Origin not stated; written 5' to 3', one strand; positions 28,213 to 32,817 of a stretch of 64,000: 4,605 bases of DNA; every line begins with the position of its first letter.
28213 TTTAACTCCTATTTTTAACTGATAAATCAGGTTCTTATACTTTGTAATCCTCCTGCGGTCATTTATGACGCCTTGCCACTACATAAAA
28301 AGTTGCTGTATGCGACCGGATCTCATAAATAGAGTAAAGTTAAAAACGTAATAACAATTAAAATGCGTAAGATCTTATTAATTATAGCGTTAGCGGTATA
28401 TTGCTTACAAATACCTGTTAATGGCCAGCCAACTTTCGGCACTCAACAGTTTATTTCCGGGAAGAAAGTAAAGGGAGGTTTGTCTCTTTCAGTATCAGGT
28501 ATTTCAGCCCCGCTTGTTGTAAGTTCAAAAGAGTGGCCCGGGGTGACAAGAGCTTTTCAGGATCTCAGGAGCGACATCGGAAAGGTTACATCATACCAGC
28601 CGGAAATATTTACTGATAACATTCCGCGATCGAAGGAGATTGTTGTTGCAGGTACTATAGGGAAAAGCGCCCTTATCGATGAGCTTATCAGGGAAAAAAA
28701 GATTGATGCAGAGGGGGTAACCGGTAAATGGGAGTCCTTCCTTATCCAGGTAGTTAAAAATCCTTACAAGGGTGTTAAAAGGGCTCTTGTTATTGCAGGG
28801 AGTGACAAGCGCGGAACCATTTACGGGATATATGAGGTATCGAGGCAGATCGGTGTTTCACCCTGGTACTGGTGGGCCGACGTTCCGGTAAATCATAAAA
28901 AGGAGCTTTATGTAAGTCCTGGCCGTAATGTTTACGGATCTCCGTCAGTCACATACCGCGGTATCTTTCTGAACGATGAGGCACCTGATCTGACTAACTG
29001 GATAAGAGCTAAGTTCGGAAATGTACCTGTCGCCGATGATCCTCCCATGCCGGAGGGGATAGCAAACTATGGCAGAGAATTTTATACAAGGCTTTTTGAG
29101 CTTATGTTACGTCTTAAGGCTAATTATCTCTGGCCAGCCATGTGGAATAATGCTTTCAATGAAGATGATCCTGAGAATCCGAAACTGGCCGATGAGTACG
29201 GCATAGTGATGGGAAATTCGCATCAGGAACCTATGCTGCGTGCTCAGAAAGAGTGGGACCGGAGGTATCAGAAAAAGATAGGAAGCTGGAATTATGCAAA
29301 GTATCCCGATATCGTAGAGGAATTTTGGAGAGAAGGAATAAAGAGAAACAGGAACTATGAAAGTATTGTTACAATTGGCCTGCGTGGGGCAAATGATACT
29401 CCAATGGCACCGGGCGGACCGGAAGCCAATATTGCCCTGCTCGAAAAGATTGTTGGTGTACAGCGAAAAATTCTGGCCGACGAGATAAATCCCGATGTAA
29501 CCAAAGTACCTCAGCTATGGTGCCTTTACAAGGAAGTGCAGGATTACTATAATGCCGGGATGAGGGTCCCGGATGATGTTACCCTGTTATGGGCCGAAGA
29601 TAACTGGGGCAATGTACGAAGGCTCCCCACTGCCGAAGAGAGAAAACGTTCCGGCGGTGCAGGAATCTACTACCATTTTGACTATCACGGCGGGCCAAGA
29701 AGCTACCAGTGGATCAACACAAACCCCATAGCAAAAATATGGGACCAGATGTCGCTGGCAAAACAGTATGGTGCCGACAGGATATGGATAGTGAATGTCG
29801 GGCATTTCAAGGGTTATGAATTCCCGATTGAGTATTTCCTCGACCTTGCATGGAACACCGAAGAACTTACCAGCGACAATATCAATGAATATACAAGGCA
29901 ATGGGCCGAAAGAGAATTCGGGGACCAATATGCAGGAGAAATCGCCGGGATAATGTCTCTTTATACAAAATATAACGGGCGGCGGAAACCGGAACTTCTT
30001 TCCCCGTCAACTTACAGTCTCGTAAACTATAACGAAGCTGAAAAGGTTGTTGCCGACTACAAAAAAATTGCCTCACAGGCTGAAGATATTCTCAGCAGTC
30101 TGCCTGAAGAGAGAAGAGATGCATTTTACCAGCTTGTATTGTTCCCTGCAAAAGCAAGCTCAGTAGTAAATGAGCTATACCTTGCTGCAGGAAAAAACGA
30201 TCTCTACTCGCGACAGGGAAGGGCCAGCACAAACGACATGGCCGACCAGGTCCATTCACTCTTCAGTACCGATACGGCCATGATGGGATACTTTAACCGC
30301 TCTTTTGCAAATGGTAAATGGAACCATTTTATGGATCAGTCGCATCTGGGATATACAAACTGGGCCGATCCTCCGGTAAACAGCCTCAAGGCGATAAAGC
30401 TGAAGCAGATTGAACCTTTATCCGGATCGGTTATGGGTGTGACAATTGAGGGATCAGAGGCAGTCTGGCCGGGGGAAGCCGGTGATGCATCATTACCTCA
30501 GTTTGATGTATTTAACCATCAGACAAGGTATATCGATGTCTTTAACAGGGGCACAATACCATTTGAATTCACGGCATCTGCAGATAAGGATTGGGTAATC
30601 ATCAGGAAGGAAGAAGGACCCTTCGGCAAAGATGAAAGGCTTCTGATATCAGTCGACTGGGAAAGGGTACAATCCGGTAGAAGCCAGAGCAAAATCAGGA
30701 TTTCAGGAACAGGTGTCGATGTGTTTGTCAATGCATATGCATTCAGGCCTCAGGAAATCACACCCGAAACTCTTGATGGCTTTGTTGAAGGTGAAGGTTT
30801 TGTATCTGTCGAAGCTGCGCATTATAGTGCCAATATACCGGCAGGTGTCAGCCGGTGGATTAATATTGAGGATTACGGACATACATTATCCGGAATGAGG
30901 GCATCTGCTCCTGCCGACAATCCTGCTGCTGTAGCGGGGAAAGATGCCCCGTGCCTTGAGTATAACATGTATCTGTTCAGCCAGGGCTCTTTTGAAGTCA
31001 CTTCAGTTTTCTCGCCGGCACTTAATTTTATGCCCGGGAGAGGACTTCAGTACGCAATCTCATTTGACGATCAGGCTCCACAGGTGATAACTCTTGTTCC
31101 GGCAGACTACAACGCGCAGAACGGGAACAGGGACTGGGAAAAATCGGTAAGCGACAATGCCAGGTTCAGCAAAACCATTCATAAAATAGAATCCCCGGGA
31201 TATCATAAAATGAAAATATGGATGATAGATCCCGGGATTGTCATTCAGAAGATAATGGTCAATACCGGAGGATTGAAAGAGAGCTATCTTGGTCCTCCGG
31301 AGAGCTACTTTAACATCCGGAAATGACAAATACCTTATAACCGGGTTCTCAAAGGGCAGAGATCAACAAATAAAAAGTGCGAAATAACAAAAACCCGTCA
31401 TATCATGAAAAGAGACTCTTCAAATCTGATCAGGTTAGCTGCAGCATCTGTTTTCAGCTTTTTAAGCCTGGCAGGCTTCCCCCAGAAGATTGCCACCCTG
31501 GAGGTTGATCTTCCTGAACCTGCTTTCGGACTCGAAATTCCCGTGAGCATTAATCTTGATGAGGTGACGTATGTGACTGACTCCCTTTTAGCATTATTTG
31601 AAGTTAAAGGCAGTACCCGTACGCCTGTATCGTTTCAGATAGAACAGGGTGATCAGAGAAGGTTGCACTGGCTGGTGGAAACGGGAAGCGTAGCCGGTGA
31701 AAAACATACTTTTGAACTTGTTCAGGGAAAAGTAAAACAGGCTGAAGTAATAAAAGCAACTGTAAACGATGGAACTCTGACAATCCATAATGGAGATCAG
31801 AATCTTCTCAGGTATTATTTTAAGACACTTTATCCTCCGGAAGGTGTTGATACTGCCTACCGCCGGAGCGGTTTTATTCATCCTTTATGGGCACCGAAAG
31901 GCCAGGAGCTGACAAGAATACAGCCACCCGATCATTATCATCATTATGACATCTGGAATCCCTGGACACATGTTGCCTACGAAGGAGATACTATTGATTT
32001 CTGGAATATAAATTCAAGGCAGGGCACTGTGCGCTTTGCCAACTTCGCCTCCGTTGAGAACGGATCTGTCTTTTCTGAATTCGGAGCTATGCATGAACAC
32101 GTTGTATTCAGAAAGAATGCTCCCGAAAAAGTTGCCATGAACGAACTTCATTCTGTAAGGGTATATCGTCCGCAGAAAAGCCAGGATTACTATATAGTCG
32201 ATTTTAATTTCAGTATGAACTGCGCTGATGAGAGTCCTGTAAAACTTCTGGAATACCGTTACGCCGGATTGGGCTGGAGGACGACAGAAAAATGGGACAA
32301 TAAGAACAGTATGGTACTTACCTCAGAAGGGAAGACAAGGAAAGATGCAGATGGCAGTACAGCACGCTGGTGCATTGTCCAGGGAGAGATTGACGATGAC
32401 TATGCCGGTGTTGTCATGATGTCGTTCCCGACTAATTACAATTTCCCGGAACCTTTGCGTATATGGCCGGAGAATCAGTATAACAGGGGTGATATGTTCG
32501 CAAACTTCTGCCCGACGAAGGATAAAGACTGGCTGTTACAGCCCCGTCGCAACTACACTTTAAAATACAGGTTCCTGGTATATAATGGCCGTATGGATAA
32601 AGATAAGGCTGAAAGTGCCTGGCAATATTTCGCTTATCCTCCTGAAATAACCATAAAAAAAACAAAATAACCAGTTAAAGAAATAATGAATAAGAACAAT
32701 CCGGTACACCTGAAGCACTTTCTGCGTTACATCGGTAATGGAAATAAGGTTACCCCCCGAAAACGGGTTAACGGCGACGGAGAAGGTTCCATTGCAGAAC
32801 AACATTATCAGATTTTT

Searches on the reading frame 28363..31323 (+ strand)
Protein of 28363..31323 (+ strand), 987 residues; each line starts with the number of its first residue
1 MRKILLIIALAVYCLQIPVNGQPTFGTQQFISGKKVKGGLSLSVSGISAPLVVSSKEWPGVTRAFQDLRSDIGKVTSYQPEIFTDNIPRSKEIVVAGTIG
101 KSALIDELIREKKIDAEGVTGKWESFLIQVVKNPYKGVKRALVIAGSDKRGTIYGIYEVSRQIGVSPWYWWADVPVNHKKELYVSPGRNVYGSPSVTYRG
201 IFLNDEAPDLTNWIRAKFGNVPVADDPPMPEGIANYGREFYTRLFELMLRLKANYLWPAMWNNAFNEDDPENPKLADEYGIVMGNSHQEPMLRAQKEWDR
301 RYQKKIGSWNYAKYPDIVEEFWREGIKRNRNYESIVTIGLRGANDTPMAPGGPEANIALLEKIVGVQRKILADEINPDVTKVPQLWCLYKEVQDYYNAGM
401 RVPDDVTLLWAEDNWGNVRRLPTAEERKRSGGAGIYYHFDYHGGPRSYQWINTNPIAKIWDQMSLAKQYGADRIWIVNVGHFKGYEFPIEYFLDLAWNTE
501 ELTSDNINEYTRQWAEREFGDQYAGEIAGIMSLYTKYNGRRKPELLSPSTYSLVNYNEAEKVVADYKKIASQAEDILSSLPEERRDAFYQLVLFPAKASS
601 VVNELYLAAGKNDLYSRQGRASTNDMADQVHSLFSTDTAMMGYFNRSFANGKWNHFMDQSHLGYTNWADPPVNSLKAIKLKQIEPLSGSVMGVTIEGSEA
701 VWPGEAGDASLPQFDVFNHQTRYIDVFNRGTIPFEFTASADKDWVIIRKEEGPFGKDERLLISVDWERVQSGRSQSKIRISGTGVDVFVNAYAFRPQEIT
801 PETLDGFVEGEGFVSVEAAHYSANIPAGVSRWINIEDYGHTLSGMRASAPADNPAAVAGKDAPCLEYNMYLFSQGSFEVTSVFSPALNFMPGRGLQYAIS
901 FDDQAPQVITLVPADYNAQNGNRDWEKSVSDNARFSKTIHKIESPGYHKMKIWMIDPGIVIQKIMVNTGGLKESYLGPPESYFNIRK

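Call 84: search_protein_families(library=pfam, proteins=[window:28363-31323:+], max_evalue=0.0001)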
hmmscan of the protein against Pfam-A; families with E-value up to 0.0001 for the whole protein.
window:28363-31323:+ (987 aa): 2 families
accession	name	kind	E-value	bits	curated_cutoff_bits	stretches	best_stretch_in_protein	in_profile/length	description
PF15979.11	Glyco_hydro_115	-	6.8e-150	499.6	27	1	192-545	2-335/335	Glycosyl hydrolase family 115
PF17829.7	GH115_C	-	1.7e-57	194.4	24.1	1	806-980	1-172/172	Glycosyl hydrolase family 115 C-terminal domain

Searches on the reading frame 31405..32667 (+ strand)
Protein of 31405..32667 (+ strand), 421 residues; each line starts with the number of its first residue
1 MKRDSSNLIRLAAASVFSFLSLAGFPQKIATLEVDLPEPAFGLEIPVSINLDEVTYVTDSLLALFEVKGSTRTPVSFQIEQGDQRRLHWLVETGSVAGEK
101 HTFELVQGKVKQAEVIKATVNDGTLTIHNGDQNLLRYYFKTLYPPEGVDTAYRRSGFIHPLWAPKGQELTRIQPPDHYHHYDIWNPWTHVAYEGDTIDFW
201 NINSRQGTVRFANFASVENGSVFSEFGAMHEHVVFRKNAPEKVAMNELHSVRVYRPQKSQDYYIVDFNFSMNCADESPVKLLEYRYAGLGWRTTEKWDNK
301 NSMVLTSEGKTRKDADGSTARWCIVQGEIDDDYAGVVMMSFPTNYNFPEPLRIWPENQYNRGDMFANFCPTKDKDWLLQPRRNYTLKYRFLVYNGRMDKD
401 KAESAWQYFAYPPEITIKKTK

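Call 84: search_protein_families(library=pfam, proteins=[window:31405-32667:+], max_evalue=0.0001)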
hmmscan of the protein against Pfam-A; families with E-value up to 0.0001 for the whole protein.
window:31405-32667:+ (421 aa): 1 family
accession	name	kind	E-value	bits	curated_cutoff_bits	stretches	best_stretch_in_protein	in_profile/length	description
PF14100.11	DUF6807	-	1.3e-66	225.4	27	1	125-407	2-270/270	Family of unknown function (DUF6807)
